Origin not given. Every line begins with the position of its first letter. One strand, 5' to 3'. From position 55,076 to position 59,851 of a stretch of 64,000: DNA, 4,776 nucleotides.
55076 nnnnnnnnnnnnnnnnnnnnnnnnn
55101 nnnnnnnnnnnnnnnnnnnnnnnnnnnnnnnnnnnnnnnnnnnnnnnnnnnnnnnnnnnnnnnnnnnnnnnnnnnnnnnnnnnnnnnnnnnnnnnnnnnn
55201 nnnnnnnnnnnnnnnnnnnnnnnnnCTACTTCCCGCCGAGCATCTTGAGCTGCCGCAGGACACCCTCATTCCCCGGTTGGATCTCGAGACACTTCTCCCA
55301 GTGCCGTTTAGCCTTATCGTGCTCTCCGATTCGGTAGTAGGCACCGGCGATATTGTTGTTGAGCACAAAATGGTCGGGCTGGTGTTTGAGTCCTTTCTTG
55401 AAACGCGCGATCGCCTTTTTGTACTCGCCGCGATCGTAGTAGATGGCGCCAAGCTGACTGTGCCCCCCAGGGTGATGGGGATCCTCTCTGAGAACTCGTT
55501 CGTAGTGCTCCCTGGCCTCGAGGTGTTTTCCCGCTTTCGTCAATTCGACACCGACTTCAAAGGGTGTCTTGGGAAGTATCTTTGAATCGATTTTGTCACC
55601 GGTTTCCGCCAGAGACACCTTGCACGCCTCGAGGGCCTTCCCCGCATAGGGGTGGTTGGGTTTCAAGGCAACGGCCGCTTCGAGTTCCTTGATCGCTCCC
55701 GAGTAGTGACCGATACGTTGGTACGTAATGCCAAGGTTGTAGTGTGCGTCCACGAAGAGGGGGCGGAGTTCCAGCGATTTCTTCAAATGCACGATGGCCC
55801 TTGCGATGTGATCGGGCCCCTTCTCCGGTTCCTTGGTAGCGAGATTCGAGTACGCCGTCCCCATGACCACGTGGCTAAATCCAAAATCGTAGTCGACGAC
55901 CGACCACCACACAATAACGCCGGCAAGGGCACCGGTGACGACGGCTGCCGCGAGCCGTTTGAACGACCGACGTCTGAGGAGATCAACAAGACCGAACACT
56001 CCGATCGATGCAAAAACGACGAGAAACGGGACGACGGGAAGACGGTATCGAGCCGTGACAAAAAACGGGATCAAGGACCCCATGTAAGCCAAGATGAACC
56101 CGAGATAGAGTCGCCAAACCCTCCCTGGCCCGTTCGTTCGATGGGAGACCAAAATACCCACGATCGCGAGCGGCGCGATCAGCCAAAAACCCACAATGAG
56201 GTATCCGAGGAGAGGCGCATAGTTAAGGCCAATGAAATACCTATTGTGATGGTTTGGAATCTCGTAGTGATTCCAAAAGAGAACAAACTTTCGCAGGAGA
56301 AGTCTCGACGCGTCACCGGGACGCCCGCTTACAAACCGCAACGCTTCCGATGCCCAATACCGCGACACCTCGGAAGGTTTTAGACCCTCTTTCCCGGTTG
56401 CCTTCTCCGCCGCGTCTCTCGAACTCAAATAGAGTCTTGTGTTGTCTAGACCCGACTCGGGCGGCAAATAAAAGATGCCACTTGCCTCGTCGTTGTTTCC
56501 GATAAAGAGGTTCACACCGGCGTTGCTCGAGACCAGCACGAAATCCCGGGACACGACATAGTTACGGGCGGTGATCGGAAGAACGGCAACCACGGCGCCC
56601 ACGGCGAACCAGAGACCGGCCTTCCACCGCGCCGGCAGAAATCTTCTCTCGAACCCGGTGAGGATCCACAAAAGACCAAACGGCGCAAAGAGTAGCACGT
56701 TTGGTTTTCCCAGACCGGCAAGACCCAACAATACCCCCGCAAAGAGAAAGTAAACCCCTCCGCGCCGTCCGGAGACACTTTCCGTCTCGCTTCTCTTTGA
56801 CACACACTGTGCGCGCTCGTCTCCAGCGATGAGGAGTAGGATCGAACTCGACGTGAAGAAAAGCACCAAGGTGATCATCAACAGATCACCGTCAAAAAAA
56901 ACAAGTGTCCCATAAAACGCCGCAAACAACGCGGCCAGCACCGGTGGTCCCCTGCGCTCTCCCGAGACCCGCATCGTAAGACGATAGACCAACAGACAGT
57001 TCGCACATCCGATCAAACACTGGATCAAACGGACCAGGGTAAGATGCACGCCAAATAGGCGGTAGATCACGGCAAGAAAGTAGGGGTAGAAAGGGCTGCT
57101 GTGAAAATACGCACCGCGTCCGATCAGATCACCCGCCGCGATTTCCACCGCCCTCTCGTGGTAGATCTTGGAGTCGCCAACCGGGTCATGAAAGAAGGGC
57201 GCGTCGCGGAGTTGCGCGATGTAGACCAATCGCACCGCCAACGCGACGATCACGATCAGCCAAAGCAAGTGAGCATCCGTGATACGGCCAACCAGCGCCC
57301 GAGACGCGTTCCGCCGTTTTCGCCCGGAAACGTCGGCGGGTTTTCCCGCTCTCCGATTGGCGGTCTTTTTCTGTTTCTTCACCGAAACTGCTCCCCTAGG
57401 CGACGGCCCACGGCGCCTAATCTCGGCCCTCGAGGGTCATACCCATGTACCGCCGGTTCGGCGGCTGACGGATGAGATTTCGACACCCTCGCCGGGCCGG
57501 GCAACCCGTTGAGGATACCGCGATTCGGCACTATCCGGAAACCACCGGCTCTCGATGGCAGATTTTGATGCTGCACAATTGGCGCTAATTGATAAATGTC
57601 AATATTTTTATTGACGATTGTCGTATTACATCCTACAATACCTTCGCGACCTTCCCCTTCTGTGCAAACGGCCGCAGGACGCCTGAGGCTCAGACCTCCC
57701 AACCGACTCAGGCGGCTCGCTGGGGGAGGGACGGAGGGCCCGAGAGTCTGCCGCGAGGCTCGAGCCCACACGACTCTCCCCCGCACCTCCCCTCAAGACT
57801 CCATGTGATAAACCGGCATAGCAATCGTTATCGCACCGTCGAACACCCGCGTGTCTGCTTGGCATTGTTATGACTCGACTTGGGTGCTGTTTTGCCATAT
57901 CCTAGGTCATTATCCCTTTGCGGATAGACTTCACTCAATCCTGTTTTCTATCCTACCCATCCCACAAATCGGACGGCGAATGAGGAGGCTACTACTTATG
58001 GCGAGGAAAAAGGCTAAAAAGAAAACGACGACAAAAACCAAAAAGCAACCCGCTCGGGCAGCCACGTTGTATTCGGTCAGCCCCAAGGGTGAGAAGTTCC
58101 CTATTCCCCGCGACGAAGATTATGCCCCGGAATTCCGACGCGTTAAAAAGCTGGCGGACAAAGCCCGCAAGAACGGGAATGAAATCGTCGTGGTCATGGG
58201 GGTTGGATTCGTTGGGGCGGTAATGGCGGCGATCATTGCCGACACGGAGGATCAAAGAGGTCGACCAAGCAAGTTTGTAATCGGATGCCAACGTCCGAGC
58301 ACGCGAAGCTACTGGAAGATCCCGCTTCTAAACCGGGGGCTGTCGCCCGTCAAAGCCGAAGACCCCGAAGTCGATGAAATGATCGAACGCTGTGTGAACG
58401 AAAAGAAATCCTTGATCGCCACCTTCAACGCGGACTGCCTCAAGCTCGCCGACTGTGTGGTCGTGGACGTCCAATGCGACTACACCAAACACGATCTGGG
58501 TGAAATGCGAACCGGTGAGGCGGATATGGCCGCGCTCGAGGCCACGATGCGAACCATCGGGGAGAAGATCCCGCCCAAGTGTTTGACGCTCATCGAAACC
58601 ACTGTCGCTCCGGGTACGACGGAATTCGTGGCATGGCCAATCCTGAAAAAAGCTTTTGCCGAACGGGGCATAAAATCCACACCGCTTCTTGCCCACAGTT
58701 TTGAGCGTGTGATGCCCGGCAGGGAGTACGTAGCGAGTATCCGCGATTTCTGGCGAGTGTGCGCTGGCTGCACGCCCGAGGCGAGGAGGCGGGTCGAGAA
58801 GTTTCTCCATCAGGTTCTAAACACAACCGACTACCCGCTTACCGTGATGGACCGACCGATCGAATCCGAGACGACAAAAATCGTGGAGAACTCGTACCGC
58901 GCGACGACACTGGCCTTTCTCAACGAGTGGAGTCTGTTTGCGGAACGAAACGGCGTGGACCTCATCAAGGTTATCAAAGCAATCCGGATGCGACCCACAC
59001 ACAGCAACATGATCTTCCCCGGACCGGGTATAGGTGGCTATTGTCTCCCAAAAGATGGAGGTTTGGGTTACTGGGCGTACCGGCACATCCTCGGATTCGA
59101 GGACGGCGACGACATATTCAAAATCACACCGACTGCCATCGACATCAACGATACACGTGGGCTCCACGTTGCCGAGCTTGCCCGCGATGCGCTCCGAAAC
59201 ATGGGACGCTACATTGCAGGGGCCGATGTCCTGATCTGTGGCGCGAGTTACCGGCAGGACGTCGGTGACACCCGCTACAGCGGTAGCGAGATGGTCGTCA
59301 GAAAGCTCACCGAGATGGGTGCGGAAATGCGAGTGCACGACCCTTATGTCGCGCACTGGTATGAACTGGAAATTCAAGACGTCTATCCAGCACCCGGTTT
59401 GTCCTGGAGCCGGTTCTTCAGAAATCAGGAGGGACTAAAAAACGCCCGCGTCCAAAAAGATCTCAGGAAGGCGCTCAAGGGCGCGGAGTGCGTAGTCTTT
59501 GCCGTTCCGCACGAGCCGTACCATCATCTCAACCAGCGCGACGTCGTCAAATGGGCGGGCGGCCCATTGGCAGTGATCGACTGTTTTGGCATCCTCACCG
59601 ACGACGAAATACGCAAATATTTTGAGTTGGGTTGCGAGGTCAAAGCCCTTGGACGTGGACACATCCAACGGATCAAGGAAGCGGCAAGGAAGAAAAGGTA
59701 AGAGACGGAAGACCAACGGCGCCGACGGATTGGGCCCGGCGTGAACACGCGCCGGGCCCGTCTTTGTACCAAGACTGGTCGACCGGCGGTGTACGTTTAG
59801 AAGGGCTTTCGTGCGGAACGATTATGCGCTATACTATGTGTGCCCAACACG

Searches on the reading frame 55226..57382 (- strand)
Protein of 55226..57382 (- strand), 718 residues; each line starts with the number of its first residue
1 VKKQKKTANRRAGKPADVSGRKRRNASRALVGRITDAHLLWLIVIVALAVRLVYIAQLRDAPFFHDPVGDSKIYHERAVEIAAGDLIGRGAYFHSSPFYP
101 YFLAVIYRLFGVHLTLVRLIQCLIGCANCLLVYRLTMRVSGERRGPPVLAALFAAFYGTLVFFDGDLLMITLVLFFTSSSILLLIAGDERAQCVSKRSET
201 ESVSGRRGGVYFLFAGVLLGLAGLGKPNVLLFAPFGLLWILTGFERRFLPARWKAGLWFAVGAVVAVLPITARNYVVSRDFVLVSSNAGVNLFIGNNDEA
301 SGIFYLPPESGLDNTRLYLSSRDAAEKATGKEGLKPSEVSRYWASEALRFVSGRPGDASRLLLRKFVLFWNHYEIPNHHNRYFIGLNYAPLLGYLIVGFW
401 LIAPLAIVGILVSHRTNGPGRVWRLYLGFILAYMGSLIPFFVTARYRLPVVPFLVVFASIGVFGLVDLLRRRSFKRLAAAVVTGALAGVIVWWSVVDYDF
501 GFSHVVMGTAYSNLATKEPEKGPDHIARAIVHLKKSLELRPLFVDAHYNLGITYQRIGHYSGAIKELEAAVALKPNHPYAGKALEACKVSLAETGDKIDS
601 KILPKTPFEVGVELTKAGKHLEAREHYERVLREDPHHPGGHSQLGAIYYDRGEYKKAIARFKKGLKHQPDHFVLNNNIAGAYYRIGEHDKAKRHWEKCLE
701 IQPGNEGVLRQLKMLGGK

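Call 18: search_protein_families(library=ncbifam, proteins=[window:55226-57382:-], max_evalue=0.001)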
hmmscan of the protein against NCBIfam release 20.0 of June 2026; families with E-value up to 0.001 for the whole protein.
window:55226-57382:- (718 aa): 21 families
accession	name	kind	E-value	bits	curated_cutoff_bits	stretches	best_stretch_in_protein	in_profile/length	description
NF040959.1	MamA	equivalog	4.7e-20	71.9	200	2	607-712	74-179/204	magnetosome protein MamA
TIGR02917.1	PEP_TPR_lipo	equivalog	2.4e-17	62.1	312.2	2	617-708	749-839/899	XrtA/PEP-CTERM system TPR-repeat protein PrsT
TIGR02521.1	type_IV_pilW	equivalog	2.9e-15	56.5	154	1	642-707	35-100/234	type IV pilus biogenesis/stability protein PilW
NF047507.1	TPR_BatC_Lepto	exception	8.4e-14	51.6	175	1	638-700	23-86/214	TPR repeat-containing protein BatC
NF033762.1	social_mot_Tgl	equivalog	3e-13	49.7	225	2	619-700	81-164/252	social motility TPR repeat lipoprotein Tgl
NF033920.0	C39_PA2778_fam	equivalog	2.5e-10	40.2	150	1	596-703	148-255/255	PA2778 family cysteine peptidase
TIGR02795.1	tol_pal_ybgF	equivalog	1.9e-08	34.9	90.1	0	543-599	38-94/119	tol-pal system protein YbgF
NF047371.1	FlcA_CTERM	equivalog_domain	2.5e-08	32.9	300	1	523-708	326-509/646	periplasmic flagellar collar protein FlcA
NF033758.1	gliding_GltE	equivalog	5.3e-08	32.2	225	0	607-693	89-175/411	adventurous gliding motility TPR repeat lipoprotein GltE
NF047558.1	TPR_END_plus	domain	6.4e-08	32.4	32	0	546-576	1-31/56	TPR end-of-group domain-containing protein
NF008391.2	PRK11189.1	equivalog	9.6e-08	31.9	250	0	531-580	86-135/297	lipoprotein NlpI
TIGR02552.1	LcrH_SycD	equivalog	2.6e-06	27.2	104.8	0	545-593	53-101/136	SycD/LcrH family type III secretion system chaperone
NF002725.1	PRK02603.1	equivalog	7.6e-06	26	143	0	613-694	44-128/173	photosystem I assembly protein Ycf3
NF053607.1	CHU_0125_OmpA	equivalog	1.4e-05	23.8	620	1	645-703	26-84/639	CHU_0125 family OmpA-like outer membrane integrity protein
TIGR03663.1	TIGR03663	subfamily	2.6e-05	23.4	126.25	1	38-242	2-181/435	flippase activity-associated protein Agl23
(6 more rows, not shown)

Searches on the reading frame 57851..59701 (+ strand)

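Call 18: search_protein_families(library=ncbifam, proteins=[window:57851-59701:+], max_evalue=0.001)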
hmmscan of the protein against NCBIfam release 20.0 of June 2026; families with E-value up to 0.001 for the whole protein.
window:57851-59701:+ (616 aa): 7 families
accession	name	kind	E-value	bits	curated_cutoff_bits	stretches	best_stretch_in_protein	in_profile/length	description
TIGR03026.1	NDP-sugDHase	subfamily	1.2e-54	185.7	189.8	1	113-566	3-400/413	nucleotide sugar dehydrogenase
NF040825.1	UDPMaNacDH_Arch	equivalog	1e-39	136.6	750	1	159-502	38-353/418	UDP-N-acetyl-D-mannosamine dehydrogenase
NF047673.2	TeichurnBiosyTuaD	equivalog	1.4e-23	83.7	700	1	113-500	4-353/439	UDP-glucose 6-dehydrogenase TuaD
NF008286.0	PRK11064.1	equivalog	1.6e-23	83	459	1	112-500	5-364/420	UDP-N-acetyl-D-mannosamine dehydrogenase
NF041297.1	UDPGDh_AglM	equivalog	2.7e-20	72.7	670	1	113-502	3-361/429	UDP-glucose 6-dehydrogenase AglM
NF011729.0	PRK15182.1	equivalog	5.1e-14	51.9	592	1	224-501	94-358/425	Vi polysaccharide biosynthesis UDP-N-acetylglucosamine C-6 dehydrogenase TviB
NF011631.0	PRK15057.1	equivalog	2.8e-10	39.9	757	1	159-403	37-258/388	UDP-glucose 6-dehydrogenase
